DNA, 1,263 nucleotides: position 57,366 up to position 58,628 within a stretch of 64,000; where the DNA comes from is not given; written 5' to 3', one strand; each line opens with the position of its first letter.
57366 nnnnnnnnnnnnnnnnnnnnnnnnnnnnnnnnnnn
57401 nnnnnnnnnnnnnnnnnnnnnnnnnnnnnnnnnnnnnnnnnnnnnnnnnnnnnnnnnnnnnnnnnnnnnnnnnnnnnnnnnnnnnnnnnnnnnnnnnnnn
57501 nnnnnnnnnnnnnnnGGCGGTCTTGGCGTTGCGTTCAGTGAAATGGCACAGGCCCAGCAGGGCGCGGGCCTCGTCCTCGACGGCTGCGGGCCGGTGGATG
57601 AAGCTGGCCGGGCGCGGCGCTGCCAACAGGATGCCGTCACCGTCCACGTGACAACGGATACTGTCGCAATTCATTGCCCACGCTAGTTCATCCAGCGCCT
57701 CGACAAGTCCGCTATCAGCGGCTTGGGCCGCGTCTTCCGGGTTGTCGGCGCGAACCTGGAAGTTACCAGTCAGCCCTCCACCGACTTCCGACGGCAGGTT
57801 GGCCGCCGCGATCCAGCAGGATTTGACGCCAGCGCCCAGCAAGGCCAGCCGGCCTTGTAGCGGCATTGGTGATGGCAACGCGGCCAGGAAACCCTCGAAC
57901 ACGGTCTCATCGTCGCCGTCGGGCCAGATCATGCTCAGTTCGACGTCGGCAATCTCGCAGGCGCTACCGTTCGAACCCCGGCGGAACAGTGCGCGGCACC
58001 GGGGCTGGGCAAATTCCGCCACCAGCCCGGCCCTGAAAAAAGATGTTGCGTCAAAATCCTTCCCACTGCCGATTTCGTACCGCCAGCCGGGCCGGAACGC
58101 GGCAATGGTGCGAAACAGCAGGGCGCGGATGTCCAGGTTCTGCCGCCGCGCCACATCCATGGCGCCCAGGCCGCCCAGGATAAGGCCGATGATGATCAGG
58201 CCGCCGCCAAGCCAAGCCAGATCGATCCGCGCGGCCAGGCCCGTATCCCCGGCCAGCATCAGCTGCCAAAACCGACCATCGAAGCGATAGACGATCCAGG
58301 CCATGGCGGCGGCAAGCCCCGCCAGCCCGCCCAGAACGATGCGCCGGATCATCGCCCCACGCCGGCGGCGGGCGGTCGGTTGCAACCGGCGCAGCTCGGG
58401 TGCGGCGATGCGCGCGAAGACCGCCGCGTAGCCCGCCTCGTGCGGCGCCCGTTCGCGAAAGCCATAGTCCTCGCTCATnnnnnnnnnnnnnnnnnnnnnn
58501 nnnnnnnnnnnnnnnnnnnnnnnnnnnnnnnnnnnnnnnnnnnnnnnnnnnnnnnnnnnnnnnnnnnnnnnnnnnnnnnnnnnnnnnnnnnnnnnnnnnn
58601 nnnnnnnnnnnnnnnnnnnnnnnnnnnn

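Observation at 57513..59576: tRNA-Ser-adjacent two-gene cassette of unknown function (soluble 165-aa protein plus two-TM membrane protein with a 200-aa C-terminal domain)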

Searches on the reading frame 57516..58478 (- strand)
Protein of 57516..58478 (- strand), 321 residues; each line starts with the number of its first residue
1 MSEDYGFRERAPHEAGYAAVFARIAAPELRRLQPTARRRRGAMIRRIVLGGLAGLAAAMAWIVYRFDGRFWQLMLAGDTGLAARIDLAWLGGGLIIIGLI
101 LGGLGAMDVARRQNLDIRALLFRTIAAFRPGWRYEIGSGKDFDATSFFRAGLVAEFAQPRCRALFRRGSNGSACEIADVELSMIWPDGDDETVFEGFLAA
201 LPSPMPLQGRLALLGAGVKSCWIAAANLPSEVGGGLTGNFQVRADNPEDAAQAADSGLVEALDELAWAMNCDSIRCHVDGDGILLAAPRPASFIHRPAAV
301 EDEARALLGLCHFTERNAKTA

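Call 5: search_protein_families(library=pfam, proteins=[window:57516-58478:-], max_evalue=1)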
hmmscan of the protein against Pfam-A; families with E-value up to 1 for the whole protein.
seq(321 aa): 0 families

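Call 6: search_protein_families(library=padloc, proteins=[window:57516-58478:-], max_evalue=1)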
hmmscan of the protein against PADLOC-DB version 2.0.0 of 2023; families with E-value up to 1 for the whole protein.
seq(321 aa): 0 families

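Call 7: search_protein_families(library=ncbifam, proteins=[window:57516-58478:-], max_evalue=1)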
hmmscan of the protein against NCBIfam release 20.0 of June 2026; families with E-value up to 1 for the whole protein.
seq(321 aa): 0 families

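Call 8: search_protein_families(library=phrogs, proteins=[window:57516-58478:-], max_evalue=1)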
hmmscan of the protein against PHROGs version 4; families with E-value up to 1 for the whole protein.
seq(321 aa): 0 families

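Call 9: find_homologous_proteins(query=window:57516-58478:-, max_evalue=0.001)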
Query seq(321 aa) (321 aa): 1 proteins with E <= 0.001 among 8000 candidates.
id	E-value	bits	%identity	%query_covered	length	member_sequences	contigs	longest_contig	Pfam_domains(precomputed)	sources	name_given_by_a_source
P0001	2.3e-209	712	100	100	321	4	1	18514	-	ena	-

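Call 27: search_protein_representatives(protein=P0001)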
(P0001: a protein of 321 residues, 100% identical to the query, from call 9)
Query: 321 residues. Proteins with E-value up to 0.001 (for the whole library): 10; up to 1e-10: 2; up to 1e-30: 0. The best 10 are listed.
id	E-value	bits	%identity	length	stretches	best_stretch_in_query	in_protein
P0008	4.2e-18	82.0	75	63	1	260-318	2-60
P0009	8.4e-11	58.0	32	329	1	7-309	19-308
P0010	8.8e-09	51.3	29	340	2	5-229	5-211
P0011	6.8e-07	45.1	29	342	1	7-292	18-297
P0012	8.7e-06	41.5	32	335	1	2-216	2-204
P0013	5.0e-05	39.0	31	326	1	6-213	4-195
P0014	8.7e-05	38.2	27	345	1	7-270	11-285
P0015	1.4e-04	37.6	28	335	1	4-225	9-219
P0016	5.8e-04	35.5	29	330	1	5-298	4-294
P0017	9.4e-04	34.8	30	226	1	7-211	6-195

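Call 28: search_protein_families(library=pfam, proteins=[P0009, P0010, P0011, P0012, P0013, P0014, P0015, P0016, P0017], max_evalue=0.1)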
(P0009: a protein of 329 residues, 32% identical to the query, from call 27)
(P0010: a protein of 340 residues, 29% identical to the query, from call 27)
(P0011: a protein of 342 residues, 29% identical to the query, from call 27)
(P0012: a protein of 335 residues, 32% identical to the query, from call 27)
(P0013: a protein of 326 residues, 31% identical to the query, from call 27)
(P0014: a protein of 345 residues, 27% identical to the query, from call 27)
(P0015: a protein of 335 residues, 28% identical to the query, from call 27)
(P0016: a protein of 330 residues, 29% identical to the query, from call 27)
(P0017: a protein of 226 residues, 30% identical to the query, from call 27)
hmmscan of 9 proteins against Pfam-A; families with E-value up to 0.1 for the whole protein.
P0009 (329 aa): 2 families
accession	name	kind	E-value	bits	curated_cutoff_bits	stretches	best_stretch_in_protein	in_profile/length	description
PF11335.13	DUF3137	-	3.6e-17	63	26.1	1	184-318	1-135/139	Protein of unknown function (DUF3137)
PF00487.30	FA_desaturase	-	0.071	13.3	29.7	0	37-103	116-184/253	Fatty acid desaturase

P0010 (340 aa): 1 family
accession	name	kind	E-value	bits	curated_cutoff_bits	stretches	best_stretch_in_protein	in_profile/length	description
PF11335.13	DUF3137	-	7.3e-11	42.5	26.1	1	174-327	1-132/139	Protein of unknown function (DUF3137)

P0011 (342 aa): 3 families
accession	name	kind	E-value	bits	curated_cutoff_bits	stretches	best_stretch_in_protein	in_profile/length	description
PF11335.13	DUF3137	-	6.8e-24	84.7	26.1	1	190-333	2-138/139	Protein of unknown function (DUF3137)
PF01757.29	Acyl_transf_3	-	0.026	14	31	1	49-131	205-281/326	Acyltransferase domain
PF20315.3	DUF6611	-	0.027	15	27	1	51-117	45-109/168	Family of unknown function (DUF6611)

P0012 (335 aa): 2 families
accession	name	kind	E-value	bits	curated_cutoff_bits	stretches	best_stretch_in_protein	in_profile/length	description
PF11335.13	DUF3137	-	2.7e-19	69.8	26.1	1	181-326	1-137/139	Protein of unknown function (DUF3137)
PF10814.13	CwsA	-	0.015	16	26.7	1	22-67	67-111/134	Cell wall synthesis protein CwsA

P0013 (326 aa): 2 families
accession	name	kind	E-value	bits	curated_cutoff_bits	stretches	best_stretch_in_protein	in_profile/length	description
PF11335.13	DUF3137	-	3.6e-19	69.5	26.1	1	174-317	1-137/139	Protein of unknown function (DUF3137)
PF14256.11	YwiC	-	0.0067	17.1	25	1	34-82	50-98/126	YwiC-like protein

P0014 (345 aa): 2 families
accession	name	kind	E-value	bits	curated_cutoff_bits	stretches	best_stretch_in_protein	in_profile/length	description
PF11335.13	DUF3137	-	2.9e-20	73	26.1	1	197-342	1-137/139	Protein of unknown function (DUF3137)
PF03706.18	LPG_synthase_TM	-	0.0012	18.8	33.4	1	50-131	105-184/302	Lysylphosphatidylglycerol synthase TM region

P0015 (335 aa): 1 family
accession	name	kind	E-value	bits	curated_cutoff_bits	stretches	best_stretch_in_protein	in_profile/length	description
PF11335.13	DUF3137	-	4.5e-19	69.1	26.1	1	185-326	1-136/139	Protein of unknown function (DUF3137)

P0016 (330 aa): 1 family
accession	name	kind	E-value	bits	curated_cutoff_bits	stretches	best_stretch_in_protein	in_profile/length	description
PF11335.13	DUF3137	-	2.9e-06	27.6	26.1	1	180-323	2-137/139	Protein of unknown function (DUF3137)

P0017 (226 aa): 0 families

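Call 32: search_solved_structures(query=A2, max_evalue=10)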
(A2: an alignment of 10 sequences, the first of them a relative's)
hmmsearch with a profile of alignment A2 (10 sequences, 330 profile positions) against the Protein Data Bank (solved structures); distinct sequences matched with E-value up to 10: 2.
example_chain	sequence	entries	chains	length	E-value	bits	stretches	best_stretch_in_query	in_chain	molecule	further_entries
5cff_A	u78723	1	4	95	0.57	12.4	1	195-260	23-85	Miranda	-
7qhm_J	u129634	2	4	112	1.1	11.4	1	48-103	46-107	Hypothetical membrane protein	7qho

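Call 34: find_related_loci(query=A2, collection=genome_contigs, flank=6000)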
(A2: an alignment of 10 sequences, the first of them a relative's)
Query A2 (321 aa) in genome_contigs; peptide patterns used: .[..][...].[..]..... (x = any residue, [..] = any of these).
70 stretches matched a pattern; 8 encode a relative of the query (tblastn E <= 1e-3); 8 distinct loci.
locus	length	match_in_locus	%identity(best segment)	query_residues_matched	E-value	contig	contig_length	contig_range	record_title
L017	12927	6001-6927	25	7-308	4e-10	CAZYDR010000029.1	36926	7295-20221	MAG TPA_asm: uncultured Alphaproteobacteria bacterium isolate SRP308112_co1_372 genome assembly, contig: NODE_1327_lengt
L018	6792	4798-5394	26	1-210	2e-8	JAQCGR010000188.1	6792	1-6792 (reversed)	MAG: Proteobacteria bacterium isolate casp40-mb.210 NODE_25994_length_6792_cov_0.055132, whole genome shotgun sequence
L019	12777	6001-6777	26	7-266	2e-8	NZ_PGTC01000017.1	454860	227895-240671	Pseudooceanicola marinus strain LMG 23705 LMG_23705_S25, whole genome shotgun sequence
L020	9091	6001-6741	26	4-250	3e-8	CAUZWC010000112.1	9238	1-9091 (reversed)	MAG: Alphaproteobacteria bacterium isolate CBN3_323.74 genome assembly, contig: Ga0302135_10003542, whole genome shotgun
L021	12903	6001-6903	24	7-308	1e-7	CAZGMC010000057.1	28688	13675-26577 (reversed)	MAG TPA_asm: uncultured Mycobacteriaceae bacterium isolate SRP141376_co4_119 genome assembly, contig: NODE_2983_length_2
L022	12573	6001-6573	25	7-214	6e-7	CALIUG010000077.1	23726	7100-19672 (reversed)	MAG: uncultured Alphaproteobacteria bacterium isolate S1_Bin_Bin_233_1 genome assembly, contig: c_000001916194, whole ge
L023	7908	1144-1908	22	7-275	2e-6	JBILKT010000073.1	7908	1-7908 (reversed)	MAG: Alphaproteobacteria bacterium isolate ME2017-07-14_3300042517_group7_bin76 Rohwer_bin1897_scaffold_7620_c1, whole g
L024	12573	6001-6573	24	7-214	6e-6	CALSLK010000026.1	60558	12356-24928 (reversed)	MAG: uncultured Alphaproteobacteria bacterium isolate A_MB180 genome assembly, contig: contig_14355_A_MB180, whole genom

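Call 44: predict_structure(alignment_id=A2)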
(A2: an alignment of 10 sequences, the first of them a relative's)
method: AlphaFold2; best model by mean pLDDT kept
length: 321 residues; sequences in the alignment: 10
mean_pLDDT: 79.4   pTM: 0.76
mean pLDDT of the five models: 79.4, 77.2, 76.5, 75.7, 74.4
residues with pLDDT >= 90: 77; 70-90: 177; 50-70: 52; < 50: 15
segments of 3 or more residues with pLDDT < 50: 79-82, 230-234
pLDDT, mean of each block of 10 residues (from residue 1): 75 94 92 83 82 78 67 51 55 76 80 86 91 78 90 90 83 85 89 92 80 73 53 57 82 80 87 87 88 63 90 86 74
secondary structure, 60 per line:
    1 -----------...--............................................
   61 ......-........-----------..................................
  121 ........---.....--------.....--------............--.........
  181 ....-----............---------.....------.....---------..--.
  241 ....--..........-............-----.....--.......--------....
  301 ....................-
elements in order: H17-66 H68-75 H87-128 E132-136 H145-149 E158-169 E172-184 E190-201 E211-215 H222-226 E240-244 H247-256 H258-269 E275-279 E282-288 H297-320

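Call 65: find_encoding_contigs(protein=P0008, flank=8000, max_places=4)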
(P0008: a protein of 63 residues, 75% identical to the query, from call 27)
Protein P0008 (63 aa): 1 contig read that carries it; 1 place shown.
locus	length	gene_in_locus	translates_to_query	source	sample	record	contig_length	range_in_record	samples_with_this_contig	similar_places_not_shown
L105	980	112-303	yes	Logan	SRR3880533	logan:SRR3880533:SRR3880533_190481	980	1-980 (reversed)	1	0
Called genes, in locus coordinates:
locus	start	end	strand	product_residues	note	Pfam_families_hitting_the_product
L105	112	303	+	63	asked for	-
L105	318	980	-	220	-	?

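Call 69: fold_search(model_id=the predicted structure, library=pdb)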
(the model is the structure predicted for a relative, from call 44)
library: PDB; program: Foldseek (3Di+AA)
matches with E <= 10: 385; with E <= 0.001: 0
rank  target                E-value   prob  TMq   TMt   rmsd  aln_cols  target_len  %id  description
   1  5hbm_A                3.8e-01  0.06  0.12  0.08  21.6       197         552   11  Crystal Structure of a Dihydroxycoumarin RNase H Active-Site Inhibitor in Complex with HIV-1 Reverse Transcriptase (released 2016-02-24)
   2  5bun_B                5.5e-01  0.03  0.12  0.10  37.7       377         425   13  Crystal structure of an antigenic outer membrane protein ST50 from Salmonella Typhi (released 2015-12-23)
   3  2f1m_D                5.9e-01  0.15  0.17  0.22  19.2       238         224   12  Conformational flexibility in the multidrug efflux system protein AcrA (released 2006-03-21)
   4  8zal_B                7.7e-01  0.04  0.14  0.14  27.8       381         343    8  EmrAB-TolC MFS-type tripartite multidrug efflux pump EA (released 2025-04-30)
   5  2y3a_B                8.1e-01  0.08  0.13  0.16  25.4       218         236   13  Crystal structure of p110beta in complex with icSH2 of p85beta and the drug GDC-0941 (released 2011-03-16)
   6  2xmn_A                8.1e-01  0.06  0.19  0.15  38.3       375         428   11  High resolution snapshots of defined TolC open states present an iris- like movement of periplasmic entrance helices (released 2011-01-26)
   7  5mnt_A                8.1e-01  0.05  0.17  0.14  25.2       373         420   10  Bacteriophage Qbeta maturation protein (released 2017-01-11)
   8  8zar_C                9.6e-01  0.04  0.16  0.15  26.1       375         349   10  EmrAB-TolC MFS-type tripartite multidrug efflux pump FA (released 2025-04-30)
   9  7f7w_A                1.0e+00  0.04  0.10  0.11  16.5       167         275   12  JAK2-JH2 (released 2022-03-30)
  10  5gyd_B                1.0e+00  0.02  0.07  0.10  22.9       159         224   11  Crystal Structure of Mdm12 (released 2016-11-16)
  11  2opq_A                1.1e+00  0.06  0.12  0.08  16.5       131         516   10  Crystal Structure of L100I Mutant HIV-1 Reverse Transcriptase in Complex with GW420867X. (released 2007-05-22)
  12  6p7l_B                1.2e+00  0.41  0.13  0.29   5.7        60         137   12  1.8 Angstrom structure of Aln2 from Streptomyces sp. CM020 (released 2020-06-17)
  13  2hny_A                1.2e+00  0.03  0.12  0.08  21.0       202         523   11  Crystal Structure of E138K Mutant HIV-1 Reverse Transcriptase in Complex with Nevirapine (released 2006-09-05)
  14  9c1c_B                1.3e+00  0.07  0.11  0.08  15.3       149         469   11  Mycobacterium tuberculosis PKS13 acyltransferase serine converted to beta-lactam form by CEC215 via SuFEx reaction (released 2025-05-21)
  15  5d3g_D                1.3e+00  0.06  0.14  0.11  18.3       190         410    8  Structure of HIV-1 Reverse Transcriptase Bound to a Novel 38-mer Hairpin Template-Primer DNA Aptamer (released 2015-09-30)
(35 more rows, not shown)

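Call 80: fold_search(model_id=the predicted structure, library=viral)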
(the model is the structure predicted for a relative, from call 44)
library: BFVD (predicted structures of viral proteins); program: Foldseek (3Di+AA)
matches with E <= 10: 363; with E <= 0.001: 1
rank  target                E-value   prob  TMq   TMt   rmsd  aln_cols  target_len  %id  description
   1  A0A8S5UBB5            4.1e-04  1.00  0.24  0.28  17.0       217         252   16  Uncharacterized protein [Caudovirales sp. ctcT39]
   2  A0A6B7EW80            3.5e-02  0.20  0.18  0.14  26.1       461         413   11  (no name in the UniProt tables at hand)
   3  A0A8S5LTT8            1.0e-01  0.57  0.15  0.29   6.6        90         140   13  Uncharacterized protein [Siphoviridae sp. ctxBC2]
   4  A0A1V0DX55            1.2e-01  0.12  0.13  0.13  18.4       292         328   15  Uncharacterized protein [Synechococcus virus S-ESS1]
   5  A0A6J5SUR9            1.8e-01  0.06  0.13  0.05  25.3       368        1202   10  Uncharacterized protein [uncultured Caudovirales phage]
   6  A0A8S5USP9            2.3e-01  0.10  0.11  0.18  19.1       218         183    8  Uncharacterized protein [Myoviridae sp. ctijX18]
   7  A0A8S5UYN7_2          4.4e-01  0.07  0.16  0.07  26.8       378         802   10  Endosialidase chaperone [Siphoviridae sp. ctkKt3]
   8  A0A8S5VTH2            4.4e-01  0.03  0.10  0.14  19.9       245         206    8  (no name in the UniProt tables at hand)
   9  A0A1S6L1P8            5.1e-01  0.06  0.12  0.13  15.5       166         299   11  (no name in the UniProt tables at hand)
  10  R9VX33                5.1e-01  0.05  0.13  0.08  28.4       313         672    5  DNA primase [Flavobacterium phage 6H]
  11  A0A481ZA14            5.7e-01  0.11  0.14  0.18  12.3       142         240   10  Collagen triple helix repeat protein [Pithovirus LCPAC304]
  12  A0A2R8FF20            6.1e-01  0.08  0.10  0.21  16.3       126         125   10  Uncharacterized protein (Fragment) [Cedratvirus Zaza IHUMI]
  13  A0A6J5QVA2            6.1e-01  0.03  0.09  0.14  17.0       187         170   11  Uncharacterized protein [uncultured Caudovirales phage]
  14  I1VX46                6.4e-01  0.12  0.13  0.25  12.9       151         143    9  (no name in the UniProt tables at hand)
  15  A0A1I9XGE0            6.8e-01  0.05  0.11  0.10  23.2       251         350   15  Putative capsid protein [uncultured virus]
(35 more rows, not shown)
